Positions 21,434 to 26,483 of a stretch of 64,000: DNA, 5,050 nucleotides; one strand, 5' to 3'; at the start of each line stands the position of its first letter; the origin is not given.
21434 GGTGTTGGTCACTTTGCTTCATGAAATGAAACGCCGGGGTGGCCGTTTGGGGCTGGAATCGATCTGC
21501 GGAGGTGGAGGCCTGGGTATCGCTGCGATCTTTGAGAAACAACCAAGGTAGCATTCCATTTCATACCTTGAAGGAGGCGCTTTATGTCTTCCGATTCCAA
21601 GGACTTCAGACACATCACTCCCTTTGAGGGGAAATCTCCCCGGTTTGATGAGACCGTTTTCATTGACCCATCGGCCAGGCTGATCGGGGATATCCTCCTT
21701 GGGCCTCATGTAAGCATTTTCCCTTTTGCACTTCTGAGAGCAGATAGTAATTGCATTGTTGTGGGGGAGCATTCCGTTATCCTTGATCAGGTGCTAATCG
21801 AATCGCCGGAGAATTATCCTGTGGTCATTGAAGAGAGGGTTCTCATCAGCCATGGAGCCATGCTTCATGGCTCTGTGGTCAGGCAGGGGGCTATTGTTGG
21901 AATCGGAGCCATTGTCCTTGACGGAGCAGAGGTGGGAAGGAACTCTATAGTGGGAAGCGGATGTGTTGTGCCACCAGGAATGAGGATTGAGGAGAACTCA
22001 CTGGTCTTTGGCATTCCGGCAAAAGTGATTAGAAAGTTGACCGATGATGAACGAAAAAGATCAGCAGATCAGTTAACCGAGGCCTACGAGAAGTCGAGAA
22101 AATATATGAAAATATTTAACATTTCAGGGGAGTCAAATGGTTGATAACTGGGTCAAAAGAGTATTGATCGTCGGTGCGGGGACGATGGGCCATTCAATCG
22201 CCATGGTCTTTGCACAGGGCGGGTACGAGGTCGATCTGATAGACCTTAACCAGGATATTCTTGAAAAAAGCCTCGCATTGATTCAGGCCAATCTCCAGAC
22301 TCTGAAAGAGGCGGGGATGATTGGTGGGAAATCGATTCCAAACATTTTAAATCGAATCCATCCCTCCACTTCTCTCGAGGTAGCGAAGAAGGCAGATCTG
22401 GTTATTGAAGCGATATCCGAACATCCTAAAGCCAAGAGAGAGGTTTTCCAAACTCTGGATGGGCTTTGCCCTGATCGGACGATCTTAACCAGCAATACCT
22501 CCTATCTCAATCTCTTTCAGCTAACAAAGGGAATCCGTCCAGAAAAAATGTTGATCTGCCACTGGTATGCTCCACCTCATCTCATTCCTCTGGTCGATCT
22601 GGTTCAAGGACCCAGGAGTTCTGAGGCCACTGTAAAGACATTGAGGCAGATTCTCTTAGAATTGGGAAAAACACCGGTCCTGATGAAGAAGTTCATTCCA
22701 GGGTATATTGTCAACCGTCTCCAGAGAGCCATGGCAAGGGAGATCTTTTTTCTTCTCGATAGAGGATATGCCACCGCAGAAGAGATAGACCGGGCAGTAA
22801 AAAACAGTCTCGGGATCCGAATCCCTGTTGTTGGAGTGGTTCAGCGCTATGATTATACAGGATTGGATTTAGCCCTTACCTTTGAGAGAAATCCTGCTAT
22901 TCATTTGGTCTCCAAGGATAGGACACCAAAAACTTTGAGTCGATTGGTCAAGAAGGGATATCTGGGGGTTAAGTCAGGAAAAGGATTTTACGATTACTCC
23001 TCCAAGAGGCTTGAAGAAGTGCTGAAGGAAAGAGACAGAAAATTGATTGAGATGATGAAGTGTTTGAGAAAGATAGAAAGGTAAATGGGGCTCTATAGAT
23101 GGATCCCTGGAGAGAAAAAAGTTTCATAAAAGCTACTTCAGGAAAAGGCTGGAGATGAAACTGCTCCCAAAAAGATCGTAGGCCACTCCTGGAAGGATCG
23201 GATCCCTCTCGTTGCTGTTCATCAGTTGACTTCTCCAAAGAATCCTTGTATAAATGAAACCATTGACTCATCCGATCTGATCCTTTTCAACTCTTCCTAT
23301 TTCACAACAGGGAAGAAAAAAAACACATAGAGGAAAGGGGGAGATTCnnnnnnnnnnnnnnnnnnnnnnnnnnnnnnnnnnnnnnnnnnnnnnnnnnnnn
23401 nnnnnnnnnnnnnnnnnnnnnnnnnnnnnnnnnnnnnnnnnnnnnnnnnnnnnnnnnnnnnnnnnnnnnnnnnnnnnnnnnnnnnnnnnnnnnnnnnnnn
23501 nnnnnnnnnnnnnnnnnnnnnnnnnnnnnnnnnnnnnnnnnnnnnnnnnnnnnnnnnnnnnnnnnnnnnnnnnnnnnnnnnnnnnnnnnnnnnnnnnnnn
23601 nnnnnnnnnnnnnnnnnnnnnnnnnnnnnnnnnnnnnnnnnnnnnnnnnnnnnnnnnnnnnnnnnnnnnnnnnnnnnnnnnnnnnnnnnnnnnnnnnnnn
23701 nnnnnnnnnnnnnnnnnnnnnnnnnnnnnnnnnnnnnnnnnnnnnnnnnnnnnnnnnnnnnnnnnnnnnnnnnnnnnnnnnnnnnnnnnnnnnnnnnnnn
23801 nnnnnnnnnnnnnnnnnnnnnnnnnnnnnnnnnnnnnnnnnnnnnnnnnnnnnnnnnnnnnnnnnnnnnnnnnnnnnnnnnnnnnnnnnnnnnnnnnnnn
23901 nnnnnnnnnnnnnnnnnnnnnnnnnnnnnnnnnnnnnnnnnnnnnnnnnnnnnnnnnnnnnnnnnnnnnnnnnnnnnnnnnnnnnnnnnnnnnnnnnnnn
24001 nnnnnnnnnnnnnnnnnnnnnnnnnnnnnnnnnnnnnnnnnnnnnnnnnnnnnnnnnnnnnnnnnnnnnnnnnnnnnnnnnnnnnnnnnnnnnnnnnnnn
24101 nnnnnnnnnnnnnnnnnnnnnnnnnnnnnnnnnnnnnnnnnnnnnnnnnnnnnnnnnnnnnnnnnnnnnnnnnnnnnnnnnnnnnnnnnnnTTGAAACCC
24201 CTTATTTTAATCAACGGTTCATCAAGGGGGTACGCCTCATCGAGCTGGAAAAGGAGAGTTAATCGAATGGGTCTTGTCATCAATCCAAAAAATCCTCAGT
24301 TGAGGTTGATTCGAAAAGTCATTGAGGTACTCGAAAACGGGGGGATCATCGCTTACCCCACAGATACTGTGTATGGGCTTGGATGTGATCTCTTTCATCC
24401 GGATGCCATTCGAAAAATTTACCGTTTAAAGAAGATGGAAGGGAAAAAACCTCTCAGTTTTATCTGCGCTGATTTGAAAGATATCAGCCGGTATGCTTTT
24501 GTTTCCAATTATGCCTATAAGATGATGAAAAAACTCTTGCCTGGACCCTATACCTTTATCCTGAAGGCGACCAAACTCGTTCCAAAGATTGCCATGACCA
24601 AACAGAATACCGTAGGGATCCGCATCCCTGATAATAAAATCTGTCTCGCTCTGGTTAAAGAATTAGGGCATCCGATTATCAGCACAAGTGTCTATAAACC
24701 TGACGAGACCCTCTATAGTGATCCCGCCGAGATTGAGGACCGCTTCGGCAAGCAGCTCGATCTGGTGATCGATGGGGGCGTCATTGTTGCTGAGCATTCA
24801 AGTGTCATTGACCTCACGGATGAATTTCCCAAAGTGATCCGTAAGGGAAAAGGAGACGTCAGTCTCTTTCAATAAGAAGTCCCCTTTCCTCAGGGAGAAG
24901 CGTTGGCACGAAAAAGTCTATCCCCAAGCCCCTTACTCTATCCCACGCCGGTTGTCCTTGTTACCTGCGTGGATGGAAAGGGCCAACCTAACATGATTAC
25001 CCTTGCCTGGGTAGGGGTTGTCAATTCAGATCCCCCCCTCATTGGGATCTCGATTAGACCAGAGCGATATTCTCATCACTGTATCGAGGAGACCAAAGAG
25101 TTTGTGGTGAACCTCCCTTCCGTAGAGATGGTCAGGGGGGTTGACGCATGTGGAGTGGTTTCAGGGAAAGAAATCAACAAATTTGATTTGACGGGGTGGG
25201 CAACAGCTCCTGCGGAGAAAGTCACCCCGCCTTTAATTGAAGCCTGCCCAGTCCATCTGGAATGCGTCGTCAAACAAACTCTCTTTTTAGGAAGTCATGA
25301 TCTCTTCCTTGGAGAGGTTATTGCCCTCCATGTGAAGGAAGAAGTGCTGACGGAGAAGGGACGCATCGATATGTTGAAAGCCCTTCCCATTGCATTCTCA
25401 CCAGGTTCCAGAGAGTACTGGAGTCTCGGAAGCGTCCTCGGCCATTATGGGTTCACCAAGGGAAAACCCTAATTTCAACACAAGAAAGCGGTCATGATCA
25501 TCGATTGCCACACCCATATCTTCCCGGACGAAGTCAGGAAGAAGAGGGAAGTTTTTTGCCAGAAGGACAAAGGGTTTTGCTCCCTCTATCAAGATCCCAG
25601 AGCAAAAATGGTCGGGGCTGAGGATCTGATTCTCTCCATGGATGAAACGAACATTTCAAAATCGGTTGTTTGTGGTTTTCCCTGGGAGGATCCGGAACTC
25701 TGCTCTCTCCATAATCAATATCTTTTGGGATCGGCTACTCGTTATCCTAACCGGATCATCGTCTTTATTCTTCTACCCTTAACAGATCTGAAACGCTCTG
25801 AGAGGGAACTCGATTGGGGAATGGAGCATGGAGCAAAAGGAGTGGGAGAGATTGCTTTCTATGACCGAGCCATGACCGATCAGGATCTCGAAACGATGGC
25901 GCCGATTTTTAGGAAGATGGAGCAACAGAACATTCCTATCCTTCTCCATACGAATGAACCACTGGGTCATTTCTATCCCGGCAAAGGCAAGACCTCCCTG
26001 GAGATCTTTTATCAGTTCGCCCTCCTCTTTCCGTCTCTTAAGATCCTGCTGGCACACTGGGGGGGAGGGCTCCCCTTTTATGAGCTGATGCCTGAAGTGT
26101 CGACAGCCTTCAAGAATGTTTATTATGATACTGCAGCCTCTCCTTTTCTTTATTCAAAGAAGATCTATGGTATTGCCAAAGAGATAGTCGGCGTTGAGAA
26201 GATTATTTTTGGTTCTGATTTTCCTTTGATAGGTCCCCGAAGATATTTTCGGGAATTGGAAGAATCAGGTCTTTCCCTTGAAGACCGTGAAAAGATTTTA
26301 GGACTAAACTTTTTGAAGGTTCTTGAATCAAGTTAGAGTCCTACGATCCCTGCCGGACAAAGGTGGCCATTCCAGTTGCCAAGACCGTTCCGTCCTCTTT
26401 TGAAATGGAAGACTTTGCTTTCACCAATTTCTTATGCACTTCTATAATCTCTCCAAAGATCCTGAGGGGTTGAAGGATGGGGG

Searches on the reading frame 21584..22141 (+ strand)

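Call 11: search_protein_families(library=pfam, proteins=[window:21584-22141:+], max_evalue=0.00001)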
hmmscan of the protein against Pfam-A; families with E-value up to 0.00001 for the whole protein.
window:21584-22141:+ (186 aa): 1 family
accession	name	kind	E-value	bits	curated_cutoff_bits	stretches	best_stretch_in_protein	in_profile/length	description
PF00132.30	Hexapep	-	2.5e-12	46.3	27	0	96-129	1-34/36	Bacterial transferase hexapeptide (six repeats)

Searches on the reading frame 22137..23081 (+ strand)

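Call 11: search_protein_families(library=pfam, proteins=[window:22137-23081:+], max_evalue=0.00001)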
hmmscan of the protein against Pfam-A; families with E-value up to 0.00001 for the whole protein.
window:22137-23081:+ (315 aa): 3 families
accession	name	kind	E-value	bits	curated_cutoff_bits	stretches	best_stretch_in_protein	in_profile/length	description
PF02737.24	3HCDH_N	-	1.4e-51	175.4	22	1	9-184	2-178/180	3-hydroxyacyl-CoA dehydrogenase, NAD binding domain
PF00725.27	3HCDH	-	3.2e-19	69.7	22.1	1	189-287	1-97/97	3-hydroxyacyl-CoA dehydrogenase, C-terminal domain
PF01210.29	NAD_Gly3P_dh_N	-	4.3e-07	30.5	23.1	0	9-139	2-112/158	NAD-dependent glycerol-3-phosphate dehydrogenase N-terminus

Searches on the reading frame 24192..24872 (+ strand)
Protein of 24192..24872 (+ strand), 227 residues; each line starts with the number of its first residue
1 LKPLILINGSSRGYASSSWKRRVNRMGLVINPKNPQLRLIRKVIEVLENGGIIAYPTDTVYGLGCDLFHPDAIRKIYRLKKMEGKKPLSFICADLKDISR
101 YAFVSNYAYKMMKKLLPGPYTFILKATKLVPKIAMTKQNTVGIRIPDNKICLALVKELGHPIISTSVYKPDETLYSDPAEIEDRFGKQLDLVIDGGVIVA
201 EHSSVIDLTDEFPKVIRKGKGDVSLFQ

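Call 11: search_protein_families(library=pfam, proteins=[window:24192-24872:+], max_evalue=0.00001)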
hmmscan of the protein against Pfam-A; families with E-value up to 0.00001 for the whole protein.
window:24192-24872:+ (227 aa): 1 family
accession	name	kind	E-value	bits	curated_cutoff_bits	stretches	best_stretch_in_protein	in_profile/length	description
PF01300.24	Sua5_yciO_yrdC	-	3.6e-58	196.4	25.1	1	45-219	1-178/178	Telomere recombination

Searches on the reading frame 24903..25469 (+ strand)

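Call 11: search_protein_families(library=pfam, proteins=[window:24903-25469:+], max_evalue=0.00001)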
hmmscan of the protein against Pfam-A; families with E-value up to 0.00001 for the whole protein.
window:24903-25469:+ (189 aa): 1 family
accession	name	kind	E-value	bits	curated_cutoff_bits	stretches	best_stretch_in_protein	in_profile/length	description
PF01613.24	Flavin_Reduct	-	2.8e-35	122.1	27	1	13-151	4-140/153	Flavin reductase like domain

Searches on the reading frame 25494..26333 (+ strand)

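Call 25: search_protein_families(library=pfam, proteins=[window:25494-26333:+], max_evalue=0.1)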
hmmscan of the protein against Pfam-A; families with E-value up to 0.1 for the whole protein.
window:25494-26333:+ (280 aa): 1 family
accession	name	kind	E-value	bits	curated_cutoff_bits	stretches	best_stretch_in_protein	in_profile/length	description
PF04909.20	Amidohydro_2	-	2.6e-26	93.5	26.4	1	3-272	1-282/289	Amidohydrolase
